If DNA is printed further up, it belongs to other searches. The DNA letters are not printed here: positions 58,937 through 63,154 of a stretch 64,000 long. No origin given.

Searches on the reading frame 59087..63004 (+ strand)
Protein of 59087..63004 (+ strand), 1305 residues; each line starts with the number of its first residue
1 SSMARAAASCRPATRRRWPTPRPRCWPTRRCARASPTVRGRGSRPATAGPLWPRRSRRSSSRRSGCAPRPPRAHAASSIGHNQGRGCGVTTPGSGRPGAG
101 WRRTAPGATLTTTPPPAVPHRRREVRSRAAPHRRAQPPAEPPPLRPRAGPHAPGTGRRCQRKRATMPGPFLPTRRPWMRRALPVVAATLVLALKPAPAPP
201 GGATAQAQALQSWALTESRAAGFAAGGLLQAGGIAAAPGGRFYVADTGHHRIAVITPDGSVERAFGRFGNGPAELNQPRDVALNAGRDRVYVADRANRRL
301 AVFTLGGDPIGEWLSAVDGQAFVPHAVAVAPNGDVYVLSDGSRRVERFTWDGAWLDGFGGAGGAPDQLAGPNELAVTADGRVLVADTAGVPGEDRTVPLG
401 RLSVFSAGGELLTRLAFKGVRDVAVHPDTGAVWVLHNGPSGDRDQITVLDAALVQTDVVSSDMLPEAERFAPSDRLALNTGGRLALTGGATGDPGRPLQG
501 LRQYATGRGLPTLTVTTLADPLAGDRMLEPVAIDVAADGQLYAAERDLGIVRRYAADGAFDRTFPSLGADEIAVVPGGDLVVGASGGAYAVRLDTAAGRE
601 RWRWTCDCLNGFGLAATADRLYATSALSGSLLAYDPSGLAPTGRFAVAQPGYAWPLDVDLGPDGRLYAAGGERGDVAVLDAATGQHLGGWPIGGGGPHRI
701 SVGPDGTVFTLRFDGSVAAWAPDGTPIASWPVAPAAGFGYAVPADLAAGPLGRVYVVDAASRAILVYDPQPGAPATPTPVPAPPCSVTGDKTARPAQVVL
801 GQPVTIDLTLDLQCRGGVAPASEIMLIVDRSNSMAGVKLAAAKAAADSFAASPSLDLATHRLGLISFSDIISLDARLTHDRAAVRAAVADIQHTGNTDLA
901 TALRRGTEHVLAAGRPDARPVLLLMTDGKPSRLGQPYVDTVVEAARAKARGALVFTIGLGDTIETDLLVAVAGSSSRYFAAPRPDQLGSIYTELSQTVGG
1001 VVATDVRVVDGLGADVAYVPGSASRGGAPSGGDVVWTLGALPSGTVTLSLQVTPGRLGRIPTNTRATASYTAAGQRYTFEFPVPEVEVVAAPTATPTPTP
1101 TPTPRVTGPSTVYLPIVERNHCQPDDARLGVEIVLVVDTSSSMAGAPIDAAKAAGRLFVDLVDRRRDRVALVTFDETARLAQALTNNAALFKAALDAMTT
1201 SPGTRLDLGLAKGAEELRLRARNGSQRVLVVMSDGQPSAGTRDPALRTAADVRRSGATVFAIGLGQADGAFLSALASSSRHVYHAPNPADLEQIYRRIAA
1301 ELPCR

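Call 69: search_protein_families(library=pfam, proteins=[window:59087-63004:+], max_evalue=0.00001)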
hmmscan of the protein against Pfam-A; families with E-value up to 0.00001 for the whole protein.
window:59087-63004:+ (1305 aa): 5 families
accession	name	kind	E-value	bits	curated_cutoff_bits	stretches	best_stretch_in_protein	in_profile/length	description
PF00092.34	VWA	-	2.7e-43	148.6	23.8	2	1133-1296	2-173/174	von Willebrand factor type A domain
PF13519.12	VWA_2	-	2.1e-29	102.7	27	2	824-929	1-107/107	von Willebrand factor type A domain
PF01436.27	NHL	-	5.1e-19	67.7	20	0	230-254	3-27/28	NHL repeat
PF13768.12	VWA_3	-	2e-11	44.7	27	1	1132-1284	2-154/155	von Willebrand factor type A domain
PF05762.20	VWA_CoxE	-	3.2e-06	27.2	26.4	0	1131-1260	57-183/222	VWA domain containing CoxE-like protein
